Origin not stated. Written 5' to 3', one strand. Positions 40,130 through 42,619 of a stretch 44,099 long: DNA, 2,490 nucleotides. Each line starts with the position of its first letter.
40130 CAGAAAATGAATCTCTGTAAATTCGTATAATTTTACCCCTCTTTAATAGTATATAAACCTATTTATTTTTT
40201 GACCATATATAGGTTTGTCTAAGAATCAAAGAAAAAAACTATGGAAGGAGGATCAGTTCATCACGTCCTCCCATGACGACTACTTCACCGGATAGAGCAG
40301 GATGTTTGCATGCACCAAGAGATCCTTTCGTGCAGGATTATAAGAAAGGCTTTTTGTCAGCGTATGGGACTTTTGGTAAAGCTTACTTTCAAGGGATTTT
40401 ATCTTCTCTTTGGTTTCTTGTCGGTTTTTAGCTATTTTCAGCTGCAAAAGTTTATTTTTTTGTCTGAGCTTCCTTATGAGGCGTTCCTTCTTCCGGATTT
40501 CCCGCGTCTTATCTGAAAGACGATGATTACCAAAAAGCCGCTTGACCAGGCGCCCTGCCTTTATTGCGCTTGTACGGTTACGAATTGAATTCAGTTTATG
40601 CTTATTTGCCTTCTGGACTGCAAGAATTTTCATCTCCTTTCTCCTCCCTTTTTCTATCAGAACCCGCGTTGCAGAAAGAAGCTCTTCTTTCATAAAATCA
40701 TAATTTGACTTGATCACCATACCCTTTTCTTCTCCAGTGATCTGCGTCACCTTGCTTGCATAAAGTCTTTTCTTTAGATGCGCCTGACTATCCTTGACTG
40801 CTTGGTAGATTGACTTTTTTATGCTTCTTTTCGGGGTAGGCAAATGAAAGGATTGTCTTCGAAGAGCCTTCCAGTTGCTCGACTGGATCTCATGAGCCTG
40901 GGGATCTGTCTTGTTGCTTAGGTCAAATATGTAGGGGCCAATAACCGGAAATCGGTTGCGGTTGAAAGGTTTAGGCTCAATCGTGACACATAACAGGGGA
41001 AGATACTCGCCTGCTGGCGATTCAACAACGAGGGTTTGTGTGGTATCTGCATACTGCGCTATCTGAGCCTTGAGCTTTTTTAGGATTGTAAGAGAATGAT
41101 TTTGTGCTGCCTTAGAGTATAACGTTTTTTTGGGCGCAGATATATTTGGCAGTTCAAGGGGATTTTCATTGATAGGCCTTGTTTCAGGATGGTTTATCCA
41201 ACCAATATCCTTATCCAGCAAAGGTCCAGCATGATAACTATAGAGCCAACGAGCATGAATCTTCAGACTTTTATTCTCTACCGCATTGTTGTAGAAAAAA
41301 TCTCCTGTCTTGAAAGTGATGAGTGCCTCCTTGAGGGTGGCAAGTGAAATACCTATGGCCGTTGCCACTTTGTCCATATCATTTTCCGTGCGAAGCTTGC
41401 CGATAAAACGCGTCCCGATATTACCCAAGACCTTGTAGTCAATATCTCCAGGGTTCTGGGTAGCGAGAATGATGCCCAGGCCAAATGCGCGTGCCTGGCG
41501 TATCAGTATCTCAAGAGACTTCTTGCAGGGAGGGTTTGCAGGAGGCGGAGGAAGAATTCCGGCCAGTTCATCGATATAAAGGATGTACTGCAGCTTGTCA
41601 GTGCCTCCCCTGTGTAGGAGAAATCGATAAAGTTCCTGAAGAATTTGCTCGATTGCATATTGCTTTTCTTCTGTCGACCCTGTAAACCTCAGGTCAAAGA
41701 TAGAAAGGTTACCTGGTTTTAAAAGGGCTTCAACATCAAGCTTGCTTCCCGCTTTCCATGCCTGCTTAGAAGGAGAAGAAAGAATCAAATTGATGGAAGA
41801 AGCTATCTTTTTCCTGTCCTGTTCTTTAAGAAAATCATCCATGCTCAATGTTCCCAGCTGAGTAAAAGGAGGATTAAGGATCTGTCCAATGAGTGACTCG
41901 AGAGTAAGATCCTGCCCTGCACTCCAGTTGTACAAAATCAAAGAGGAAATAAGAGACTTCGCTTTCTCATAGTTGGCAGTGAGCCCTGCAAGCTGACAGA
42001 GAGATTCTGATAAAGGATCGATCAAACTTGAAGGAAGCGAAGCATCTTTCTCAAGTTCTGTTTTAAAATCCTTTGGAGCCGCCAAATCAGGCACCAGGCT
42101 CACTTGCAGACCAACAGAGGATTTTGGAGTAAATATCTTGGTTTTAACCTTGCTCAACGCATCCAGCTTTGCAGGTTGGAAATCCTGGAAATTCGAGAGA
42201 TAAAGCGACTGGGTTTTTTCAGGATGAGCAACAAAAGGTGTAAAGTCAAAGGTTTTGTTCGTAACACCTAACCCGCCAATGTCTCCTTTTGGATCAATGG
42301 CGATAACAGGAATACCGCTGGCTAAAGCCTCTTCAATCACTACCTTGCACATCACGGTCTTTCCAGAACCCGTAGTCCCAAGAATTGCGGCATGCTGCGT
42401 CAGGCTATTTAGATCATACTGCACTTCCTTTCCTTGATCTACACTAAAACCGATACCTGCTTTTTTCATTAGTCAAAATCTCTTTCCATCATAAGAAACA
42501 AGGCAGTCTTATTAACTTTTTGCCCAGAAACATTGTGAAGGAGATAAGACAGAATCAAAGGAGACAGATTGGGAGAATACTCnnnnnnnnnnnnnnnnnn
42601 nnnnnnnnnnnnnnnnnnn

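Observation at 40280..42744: RHH regulator plus a HerA/FtsK-like ATPase with a long basic coiled-coil tail: an orphan two-gene module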

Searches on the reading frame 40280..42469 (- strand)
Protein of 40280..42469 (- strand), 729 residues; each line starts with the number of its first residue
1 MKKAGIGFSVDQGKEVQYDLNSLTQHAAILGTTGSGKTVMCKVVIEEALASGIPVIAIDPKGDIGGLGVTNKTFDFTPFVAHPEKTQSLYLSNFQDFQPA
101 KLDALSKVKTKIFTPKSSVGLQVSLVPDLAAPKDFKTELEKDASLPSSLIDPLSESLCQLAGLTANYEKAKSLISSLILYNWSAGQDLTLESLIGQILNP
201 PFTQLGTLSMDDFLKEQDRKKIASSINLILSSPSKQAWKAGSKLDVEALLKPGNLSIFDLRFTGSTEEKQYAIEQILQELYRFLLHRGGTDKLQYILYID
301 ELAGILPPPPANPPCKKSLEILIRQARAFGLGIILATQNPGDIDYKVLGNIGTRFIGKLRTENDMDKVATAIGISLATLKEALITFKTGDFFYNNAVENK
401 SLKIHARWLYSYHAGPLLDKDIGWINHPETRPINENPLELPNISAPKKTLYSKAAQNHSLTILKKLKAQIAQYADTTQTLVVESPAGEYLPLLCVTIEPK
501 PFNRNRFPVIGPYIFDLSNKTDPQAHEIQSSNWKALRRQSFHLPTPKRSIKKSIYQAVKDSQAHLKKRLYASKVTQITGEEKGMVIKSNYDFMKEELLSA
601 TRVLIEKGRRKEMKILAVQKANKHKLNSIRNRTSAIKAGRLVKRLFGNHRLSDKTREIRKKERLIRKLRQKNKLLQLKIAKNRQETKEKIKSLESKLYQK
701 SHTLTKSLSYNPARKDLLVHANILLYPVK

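Call 3: search_protein_families(library=pfam, proteins=[window:40280-42469:-], max_evalue=0.1)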
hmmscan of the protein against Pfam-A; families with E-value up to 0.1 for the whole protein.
window:40280-42469:- (729 aa): 9 families
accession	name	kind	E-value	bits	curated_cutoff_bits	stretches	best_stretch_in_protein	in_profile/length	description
PF05872.18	HerA_C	-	3.6e-17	62.6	22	2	276-366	240-328/502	Helicase HerA-like C-terminal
PF01935.23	DUF87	-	1.3e-12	48.8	23.2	1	14-277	12-217/220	Helicase HerA, central domain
PF12846.13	AAA_10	-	2.1e-06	27.5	27.5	1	25-64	22-61/362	AAA-like domain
PF01580.24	FtsK_SpoIIIE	-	5e-05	23.3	24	1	7-61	23-80/221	FtsK/SpoIIIE family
PF10412.15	TrwB_AAD_bind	-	5.2e-05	22.7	20.5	1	17-63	8-54/387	Type IV secretion-system coupling protein DNA-binding domain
PF13401.12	AAA_22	-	0.00084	20.1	27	0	25-61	6-42/130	AAA domain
PF13604.12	AAA_30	-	0.013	15.6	27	1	9-62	3-56/191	AAA domain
PF00004.35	AAA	-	0.022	15.6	21.2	0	29-59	3-30/131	ATPase family associated with various cellular activities (AAA)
PF13660.11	DUF4147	-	0.071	13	23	0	614-644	146-176/234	Domain of unknown function (DUF4147)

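Call 4: search_protein_families(library=padloc, proteins=[window:40280-42469:-], max_evalue=0.1)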
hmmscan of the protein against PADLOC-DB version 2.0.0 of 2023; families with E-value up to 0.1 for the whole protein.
window:40280-42469:- (729 aa): 13 families
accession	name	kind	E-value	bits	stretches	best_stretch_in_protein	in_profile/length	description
PDLC04140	mad8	-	2.7e-20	71.1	1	15-407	19-300/314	mads_8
PDLC01055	HerA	-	2e-13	48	2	247-389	376-507/532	Type III coevolved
PDLC04103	HerA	-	7.1e-13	45.7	2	324-374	474-524/579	-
PDLC04105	HerA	-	1.5e-10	38.3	2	8-62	149-205/576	-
PDLC04100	HerA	-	1.7e-09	34.9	2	277-372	422-521/580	-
PDLC02185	HerA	-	3.6e-08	30.6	2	277-372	428-527/585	-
PDLC04106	HerA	-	5e-08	29.9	2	318-379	540-601/667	-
PDLC04098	HerA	-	7.7e-06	22.7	1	314-379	554-619/686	-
PDLC02188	HerA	-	0.0002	18.3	1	315-390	451-526/578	-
PDLC04102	HerA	-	0.00079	15.9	1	15-44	165-195/654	-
PDLC04099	HerA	-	0.00095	16.5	1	21-48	165-193/214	-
PDLC04107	HerA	-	0.0062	13.6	1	22-48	166-193/306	-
PDLC04097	HerA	-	0.012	12.2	1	320-373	506-559/618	-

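Call 5: search_protein_families(library=ncbifam, proteins=[window:40280-42469:-], max_evalue=0.1)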
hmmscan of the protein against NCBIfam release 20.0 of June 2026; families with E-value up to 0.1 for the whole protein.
window:40280-42469:- (729 aa): 12 families
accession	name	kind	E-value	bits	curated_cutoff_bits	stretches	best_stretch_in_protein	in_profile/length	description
TIGR03743.1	SXT_TraD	subfamily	2e-10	39.7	366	1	11-63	161-214/636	conjugative transfer system coupling protein TraD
NF041017.1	DNA_import_CedB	equivalog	5.3e-10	38.5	700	2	7-64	257-316/590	DNA import protein CedB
NF042943.1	HerA_antiphage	equivalog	1.4e-08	33.8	800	1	277-372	416-515/566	anti-phage-associated helicase HerA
NF053655.1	CedD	equivalog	5.2e-08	32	600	2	16-63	213-260/527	DNA-translocating ATPase CedD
NF033849.1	ser_rich_anae_1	subfamily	6.3e-07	27.1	650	1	320-374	1051-1105/1163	serine-rich protein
NF040937.1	HerA_Thermprot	equivalog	1.4e-06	27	800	1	6-59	122-175/487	DNA double-strand break repair helicase HerA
NF040819.1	helicase_HerA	equivalog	1.2e-05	24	970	0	295-371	403-479/561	DNA double-strand break repair helicase HerA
TIGR03754.1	conj_TOL_TraD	equivalog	3.2e-05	22.7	647.55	1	13-64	169-220/643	type IV conjugative transfer system coupling protein TraD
NF045975.1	VirB4_plasma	equivalog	0.00017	19.5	590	1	27-62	518-553/894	Mbov_0397 family ICE element conjugal transfer ATPase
NF041447.1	TrbC_conju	equivalog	0.00023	19.7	800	1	5-62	110-167/685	F-type conjugative transfer protein TrbC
TIGR02746.1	TraC-F-type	equivalog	0.00048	18.1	567.05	0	27-59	433-465/800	type IV secretion system protein TraC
TIGR04348.1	TIGR04348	equivalog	0.052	12.6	300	0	44-69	228-253/310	selenoneine biosynthesis selenosugar synthase SenB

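Call 9: find_homologous_proteins(query=window:40280-42469:-)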
Query window:40280-42469:- (729 aa): 2184 proteins with E <= 0.001 among 8000 candidates; the best 120 are listed.
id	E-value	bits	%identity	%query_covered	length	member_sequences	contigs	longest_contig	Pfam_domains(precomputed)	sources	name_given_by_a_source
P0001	0.0e+0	1614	100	100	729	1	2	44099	PF01935.24,PF05872.19,PF12846.14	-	-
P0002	0.0e+0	1115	68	100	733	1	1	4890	PF10412.16,PF01935.24,PF05872.19,PF12846.14,PF01580.25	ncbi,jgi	jgi:hypothetical protein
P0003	0.0e+0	1056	65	100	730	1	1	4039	PF10412.16,PF01935.24,PF05872.19,PF12846.14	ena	-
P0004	1.7e-284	964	60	100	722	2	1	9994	PF10412.16,PF01935.24,PF05872.19,PF00004.36,PF12846.14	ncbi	-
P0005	1.1e-275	935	58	100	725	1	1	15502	PF10412.16,PF01935.24,PF05872.19,PF12846.14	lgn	-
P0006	3.0e-262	890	56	100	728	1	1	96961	PF01935.24,PF05872.19,PF12846.14,PF01580.25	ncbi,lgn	-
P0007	7.7e-258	876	55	100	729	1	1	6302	PF10412.16,PF01935.24,PF05872.19,PF13401.13,PF12846.14,PF01580.25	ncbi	-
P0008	2.3e-247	841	54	100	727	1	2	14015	PF01935.24,PF05872.19,PF12846.14,PF01580.25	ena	-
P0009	2.2e-204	699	46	98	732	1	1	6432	PF01935.24,PF05872.19,PF12846.14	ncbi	ncbi:MAG: helicase HerA-like domain-containing protein [Candidatus Woesearchaeota archaeon]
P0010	1.4e-201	690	45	100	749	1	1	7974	PF01935.24,PF05872.19,PF12846.14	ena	-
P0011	5.9e-199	681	46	100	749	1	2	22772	PF01935.24,PF05872.19,PF12846.14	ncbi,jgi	jgi:hypothetical protein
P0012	4.7e-197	675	71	56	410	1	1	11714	PF10412.16,PF01935.24,PF05872.19,PF12846.14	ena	-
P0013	1.2e-194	667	45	100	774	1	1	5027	PF01935.24,PF05872.19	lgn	-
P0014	2.2e-192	659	45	100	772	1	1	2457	PF01935.24,PF05872.19,PF12846.14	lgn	-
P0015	3.1e-192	659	45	100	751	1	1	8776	PF10412.16,PF01935.24,PF05872.19,PF12846.14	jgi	-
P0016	6.0e-192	658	43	100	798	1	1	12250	PF10412.16,PF01935.24,PF05872.19,PF12846.14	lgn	-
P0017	4.6e-190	652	44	100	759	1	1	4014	PF01935.24,PF05872.19,PF12846.14,PF01580.25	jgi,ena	-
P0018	2.7e-189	649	45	99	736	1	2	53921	PF10412.16,PF01935.24,PF05872.19,PF12846.14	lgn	-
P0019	2.6e-187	643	44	100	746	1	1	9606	PF01935.24,PF05872.19,PF12846.14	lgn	-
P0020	1.6e-185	637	44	98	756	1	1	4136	PF10412.16,PF01935.24,PF05872.19,PF12846.14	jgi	jgi:hypothetical protein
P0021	3.3e-185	636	43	99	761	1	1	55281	PF10412.16,PF01935.24,PF05872.19,PF12846.14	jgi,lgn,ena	-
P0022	5.6e-185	635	43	100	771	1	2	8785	PF01935.24,PF05872.19,PF12846.14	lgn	-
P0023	1.1e-184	634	43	100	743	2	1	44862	PF01935.24,PF05872.19,PF12846.14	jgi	-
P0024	1.2e-183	630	42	99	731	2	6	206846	PF01935.24,PF05872.19,PF12846.14,PF01580.25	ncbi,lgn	ncbi:MAG: ATP-binding protein [Candidatus Woesearchaeota archaeon]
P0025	3.2e-183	629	44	99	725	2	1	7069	PF01935.24,PF05872.19,PF12846.14,PF01580.25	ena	-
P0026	1.4e-182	627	42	99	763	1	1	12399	PF01935.24,PF05872.19,PF12846.14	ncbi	-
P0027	5.1e-182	625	44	99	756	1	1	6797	PF01935.24,PF05872.19,PF12846.14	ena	-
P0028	6.9e-182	625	42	100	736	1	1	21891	PF01935.24,PF05872.19,PF12846.14,PF01580.25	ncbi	ncbi:MAG: ATP-binding protein [Candidatus Woesearchaeota archaeon]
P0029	4.3e-181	622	44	100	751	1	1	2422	PF01935.24,PF05872.19,PF12846.14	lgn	-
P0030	1.3e-180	621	42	100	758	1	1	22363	PF01935.24,PF05872.19,PF12846.14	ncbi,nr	ncbi:MAG: DUF853 family protein [Nanoarchaeota archaeon]|nr:DUF853 family protein [Nanoarchaeota arc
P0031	1.2e-178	614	42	98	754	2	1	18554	PF01935.24,PF05872.19,PF12846.14,PF01580.25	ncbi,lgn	-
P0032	2.1e-178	613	41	99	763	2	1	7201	PF01935.24,PF05872.19,PF12846.14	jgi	jgi:hypothetical protein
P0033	2.4e-178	613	44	99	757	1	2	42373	PF01935.24,PF05872.19,PF12846.14,PF01580.25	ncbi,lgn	ncbi:MAG: ATP-binding protein [Candidatus Woesearchaeota archaeon]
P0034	6.7e-178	612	43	100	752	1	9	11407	PF10412.16,PF01935.24,PF05872.19,PF13401.13,PF12846.14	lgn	-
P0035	1.0e-177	611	43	99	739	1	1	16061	PF01935.24,PF05872.19,PF12846.14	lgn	-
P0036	4.7e-175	602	42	100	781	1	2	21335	PF01935.24,PF05872.19,PF12846.14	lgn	-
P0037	8.2e-173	595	40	98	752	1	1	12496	PF10412.16,PF01935.24,PF05872.19,PF12846.14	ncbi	-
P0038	1.0e-172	594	42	100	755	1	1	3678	PF01935.24,PF05872.19,PF12846.14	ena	-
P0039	2.3e-171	590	41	100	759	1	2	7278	PF01935.24,PF05872.19,PF12846.14,PF01580.25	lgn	-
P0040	4.2e-170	586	40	100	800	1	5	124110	PF10412.16,PF01935.24,PF05872.19,PF12846.14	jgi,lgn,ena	-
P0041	5.0e-170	585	40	100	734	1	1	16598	PF01935.24,PF05872.19,PF12846.14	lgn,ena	-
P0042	6.0e-170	585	40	100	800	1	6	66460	PF10412.16,PF01935.24,PF05872.19,PF12846.14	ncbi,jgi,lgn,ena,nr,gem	ncbi:MAG TPA: DUF853 family protein [Candidatus Woesearchaeota archaeon]|nr:DUF853 family protein [C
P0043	1.5e-169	584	41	100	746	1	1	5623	PF01935.24,PF05872.19,PF12846.14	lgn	-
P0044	2.0e-169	583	40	100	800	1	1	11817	PF10412.16,PF01935.24,PF05872.19,PF12846.14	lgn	-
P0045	5.2e-169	582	40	100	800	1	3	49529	PF10412.16,PF01935.24,PF05872.19,PF12846.14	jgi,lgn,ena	-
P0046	6.9e-169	582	41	98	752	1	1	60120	PF10412.16,PF01935.24,PF05872.19,PF12846.14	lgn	-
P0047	3.7e-168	579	41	100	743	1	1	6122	PF10412.16,PF01935.24,PF05872.19,PF12846.14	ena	-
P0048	4.7e-168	579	41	100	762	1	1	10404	PF01935.24,PF05872.19,PF12846.14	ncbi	-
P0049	1.4e-167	577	48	74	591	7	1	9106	PF01935.24,PF05872.19,PF12846.14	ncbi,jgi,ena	ncbi:hypothetical protein COV93_05025, partial [Candidatus Woesearchaeota archaeon CG11_big_fil_rev_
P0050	2.5e-165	570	39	100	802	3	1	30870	PF10412.16,PF01935.24,PF05872.19,PF12846.14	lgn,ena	-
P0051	3.4e-165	569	40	100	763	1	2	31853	PF01935.24,PF05872.19,PF12846.14,PF01580.25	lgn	-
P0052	6.5e-165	569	40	100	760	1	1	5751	PF10412.16,PF01935.24,PF05872.19,PF12846.14,PF01580.25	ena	-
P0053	3.6e-164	566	40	99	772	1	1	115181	PF01935.24,PF05872.19,PF12846.14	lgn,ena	-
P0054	3.8e-163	563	52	61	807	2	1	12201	PF01935.24,PF05872.19,PF12846.14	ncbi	-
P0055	4.2e-162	559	39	100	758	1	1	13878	PF01935.24,PF05872.19,PF12846.14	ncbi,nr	ncbi:MAG TPA: helicase HerA-like domain-containing protein [Acidobacteriota bacterium]|nr:helicase H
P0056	7.1e-160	552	46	78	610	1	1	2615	PF01935.24,PF05872.19,PF12846.14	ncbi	ncbi:MAG: helicase HerA-like domain-containing protein, partial [Nanoarchaeota archaeon]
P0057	2.4e-159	550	38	100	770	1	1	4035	PF10412.16,PF01935.24,PF05872.19,PF12846.14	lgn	-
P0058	4.0e-159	549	37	98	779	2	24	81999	PF10412.16,PF01935.24,PF05872.19,PF12846.14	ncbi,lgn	ncbi:MAG: helicase HerA-like domain-containing protein [Candidatus Woesearchaeota archaeon]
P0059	1.6e-158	547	56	60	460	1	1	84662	PF10412.16,PF01935.24,PF05872.19,PF12846.14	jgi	jgi:hypothetical protein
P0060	8.9e-156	538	40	100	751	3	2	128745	PF01935.24,PF05872.19,PF00004.36,PF12846.14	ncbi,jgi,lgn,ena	jgi:hypothetical protein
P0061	1.6e-144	501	38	100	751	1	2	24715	PF01935.24,PF05872.19,PF12846.14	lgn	-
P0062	1.9e-144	501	37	98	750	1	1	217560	PF01935.24,PF05872.19,PF12846.14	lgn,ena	-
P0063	3.4e-144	500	37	98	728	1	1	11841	PF01935.24,PF05872.19,PF12846.14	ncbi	ncbi:MAG: ATP-binding protein [Candidatus Woesearchaeota archaeon]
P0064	1.1e-122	429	36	97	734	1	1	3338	PF10412.16,PF01935.24,PF05872.19,PF12846.14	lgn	-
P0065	3.0e-117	411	38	90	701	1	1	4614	PF10412.16,PF01935.24,PF05872.19,PF12846.14,PF01580.25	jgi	jgi:hypothetical protein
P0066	2.1e-109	385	32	93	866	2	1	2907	PF01935.24,PF05872.19,PF12846.14,PF01580.25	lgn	-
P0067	2.5e-106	375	31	99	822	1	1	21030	PF10412.16,PF01935.24,PF05872.19,PF12846.14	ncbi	ncbi:MAG: ATP-binding protein [Candidatus Woesearchaeota archaeon]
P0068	5.1e-104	367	42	57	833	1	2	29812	PF01935.24,PF05872.19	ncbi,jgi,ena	-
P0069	1.3e-103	366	43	56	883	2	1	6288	PF01935.24,PF05872.19,PF12846.14,PF01580.25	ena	-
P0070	1.9e-103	365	42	56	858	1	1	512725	PF01935.24,PF05872.19,PF12846.14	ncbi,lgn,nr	ncbi:DUF853 family protein [Candidatus Woesearchaeota archaeon]|nr:DUF853 family protein [Candidatus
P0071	4.2e-100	354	44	56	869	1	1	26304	PF01935.24,PF05872.19,PF12846.14,PF01580.25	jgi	-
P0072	2.8e-98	348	42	55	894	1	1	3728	PF01935.24,PF05872.19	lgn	-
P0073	2.9e-97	345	40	57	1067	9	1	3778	PF01935.24,PF05872.19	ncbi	-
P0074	1.6e-96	343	41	54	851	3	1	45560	PF01935.24,PF05872.19,PF12846.14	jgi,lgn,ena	-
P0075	5.2e-96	341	41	57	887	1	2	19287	PF01935.24,PF05872.19,PF12846.14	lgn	-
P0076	2.0e-95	339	41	56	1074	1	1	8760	PF01935.24,PF05872.19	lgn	-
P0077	4.7e-92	328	38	64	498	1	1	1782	PF05872.19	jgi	jgi:hypothetical protein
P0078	1.1e-91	327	41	57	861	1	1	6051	PF01935.24,PF05872.19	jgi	jgi:hypothetical protein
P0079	1.3e-91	326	40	58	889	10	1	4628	PF01935.24,PF05872.19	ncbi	ncbi:MAG TPA: helicase HerA-like domain-containing protein [Nitrososphaera sp.]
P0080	5.6e-90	321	40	58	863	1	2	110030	PF01935.24,PF05872.19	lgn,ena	-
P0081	9.5e-90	320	41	57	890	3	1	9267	PF01935.24,PF05872.19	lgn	-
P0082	2.5e-89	319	40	58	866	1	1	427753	PF01935.24,PF05872.19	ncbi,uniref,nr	ncbi:helicase HerA-like domain-containing protein [Nitrososphaera sp.]|uniref:ATP-binding protein n=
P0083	2.1e-88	316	37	62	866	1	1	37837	PF01935.24,PF05872.19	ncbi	-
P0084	2.4e-88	316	39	58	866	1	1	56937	PF01935.24,PF05872.19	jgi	jgi:hypothetical protein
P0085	8.5e-88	314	40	56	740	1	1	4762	PF01935.24,PF05872.19,PF01580.25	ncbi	-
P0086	1.2e-87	313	38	59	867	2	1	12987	PF01935.24,PF05872.19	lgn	-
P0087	4.0e-87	312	38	59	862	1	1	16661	PF01935.24,PF05872.19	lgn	-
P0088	5.2e-87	311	39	60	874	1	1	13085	PF01935.24,PF05872.19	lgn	-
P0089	5.3e-87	311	39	60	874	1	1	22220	PF01935.24,PF05872.19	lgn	-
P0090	6.1e-87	311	39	59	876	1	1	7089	PF01935.24,PF05872.19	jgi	jgi:hypothetical protein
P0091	6.6e-87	311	39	58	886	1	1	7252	PF01935.24,PF05872.19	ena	-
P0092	8.0e-87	311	40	56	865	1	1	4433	PF01935.24,PF05872.19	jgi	-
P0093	1.1e-86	310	37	67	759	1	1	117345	PF01935.24,PF05872.19,PF01580.25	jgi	jgi:Helicase HerA, central domain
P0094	2.5e-86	309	39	59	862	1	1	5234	PF01935.24,PF05872.19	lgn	-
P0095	1.7e-85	306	39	56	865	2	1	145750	PF01935.24,PF05872.19,PF12846.14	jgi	jgi:hypothetical protein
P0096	3.9e-85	305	37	60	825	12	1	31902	PF01935.24,PF05872.19,PF12846.14,PF01580.25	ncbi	-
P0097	1.3e-84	303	39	56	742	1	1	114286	PF01935.24,PF05872.19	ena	-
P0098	1.4e-84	303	38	56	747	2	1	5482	PF01935.24,PF05872.19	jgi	jgi:hypothetical protein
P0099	4.1e-84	302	38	57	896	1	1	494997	PF01935.24,PF05872.19,PF12846.14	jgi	jgi:hypothetical protein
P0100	3.6e-83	298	38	56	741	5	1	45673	PF01935.24,PF05872.19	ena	-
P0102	2.5e-74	269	40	56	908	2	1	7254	PF01935.24,PF05872.19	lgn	-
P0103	7.1e-74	268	37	56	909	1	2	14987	PF10412.16,PF01935.24,PF05872.19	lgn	-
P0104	3.2e-73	266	38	57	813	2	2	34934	PF01935.24,PF05872.19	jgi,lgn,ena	-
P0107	1.1e-72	264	38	56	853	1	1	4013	PF01935.24,PF05872.19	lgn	-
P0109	6.9e-72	261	38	56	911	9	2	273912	PF01935.24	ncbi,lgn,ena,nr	ncbi:MAG TPA: DUF87 domain-containing protein [Aggregatilineales bacterium]|nr:DUF87 domain-containi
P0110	1.2e-71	260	37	57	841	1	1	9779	PF01935.24,PF05872.19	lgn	-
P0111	2.0e-71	260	36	56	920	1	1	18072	PF01935.24,PF05872.19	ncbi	-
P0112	6.2e-71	258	36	60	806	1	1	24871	PF01935.24,PF05872.19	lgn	-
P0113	8.8e-71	257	37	57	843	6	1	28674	PF01935.24,PF05872.19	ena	-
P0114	1.2e-70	257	28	98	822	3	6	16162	PF01935.24,PF05872.19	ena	-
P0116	1.6e-70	257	36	57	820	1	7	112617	PF01935.24,PF05872.19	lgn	-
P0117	1.8e-70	256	35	66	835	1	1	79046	PF01935.24,PF05872.19,PF01580.25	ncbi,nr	ncbi:MAG: DUF87 domain-containing protein, partial [Chloroflexota bacterium]|nr:DUF87 domain-contain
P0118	2.1e-70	256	36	57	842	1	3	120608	PF01935.24,PF05872.19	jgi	jgi:hypothetical protein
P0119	2.3e-70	256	37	56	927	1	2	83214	PF01935.24,PF05872.19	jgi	-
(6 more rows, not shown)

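Call 10: search_solved_structures(query=window:40280-42469:-, max_evalue=0.01)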
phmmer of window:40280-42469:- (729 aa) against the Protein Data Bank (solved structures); distinct sequences matched with E-value up to 0.01: 5.
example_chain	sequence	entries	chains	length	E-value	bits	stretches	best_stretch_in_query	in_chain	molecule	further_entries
11kk_A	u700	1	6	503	4.2e-11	45.3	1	275-371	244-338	HerA like helicase YjgR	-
8wiv_A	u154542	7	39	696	2.8e-07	32.7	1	320-392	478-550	Helicase HerA central domain-containing protein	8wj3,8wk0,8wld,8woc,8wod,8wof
9x1l_A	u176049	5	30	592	3e-05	26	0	293-371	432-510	DNA helicase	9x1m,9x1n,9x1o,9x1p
4d2i_A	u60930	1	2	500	4.4e-05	25.4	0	6-64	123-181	HERA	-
9c1m_M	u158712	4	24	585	0.0034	19.2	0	313-390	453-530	ATP-binding protein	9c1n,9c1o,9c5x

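Call 11: find_encoding_contigs(protein=P0006, flank=5000, max_places=2)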
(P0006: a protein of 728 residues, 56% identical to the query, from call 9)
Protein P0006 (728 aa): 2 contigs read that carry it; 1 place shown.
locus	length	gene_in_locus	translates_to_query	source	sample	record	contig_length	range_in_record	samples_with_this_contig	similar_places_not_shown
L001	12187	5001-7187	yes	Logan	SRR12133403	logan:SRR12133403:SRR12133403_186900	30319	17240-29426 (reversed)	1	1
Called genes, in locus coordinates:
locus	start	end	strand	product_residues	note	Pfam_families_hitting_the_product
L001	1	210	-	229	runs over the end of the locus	PF01391:Collagen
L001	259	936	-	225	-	PF01391:Collagen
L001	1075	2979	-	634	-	PF17214:KH_TffA, PF00753:Lactamase_B, PF23023:Anti-Pycsar_Apyc1, PF12706:Lactamase_B_2, PF16661:Lactamase_B_6, PF10996:Beta-Casp, PF07521:RMMBL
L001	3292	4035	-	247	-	PF00227:Proteasome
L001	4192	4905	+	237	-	-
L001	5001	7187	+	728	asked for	PF01580:FtsK_SpoIIIE (weak), PF01935:DUF87, PF05872:HerA_C (weak), PF12846:AAA_10 (faint), PF05872:HerA_C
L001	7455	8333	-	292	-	PF01569:PAP2, PF14378:PAP2_3 (weak), PF14360:PAP2_C (weak)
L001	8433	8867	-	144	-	PF10869:DUF2666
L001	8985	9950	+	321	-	PF04055:Radical_SAM, PF08608:Wyosine_form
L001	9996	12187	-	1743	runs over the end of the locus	-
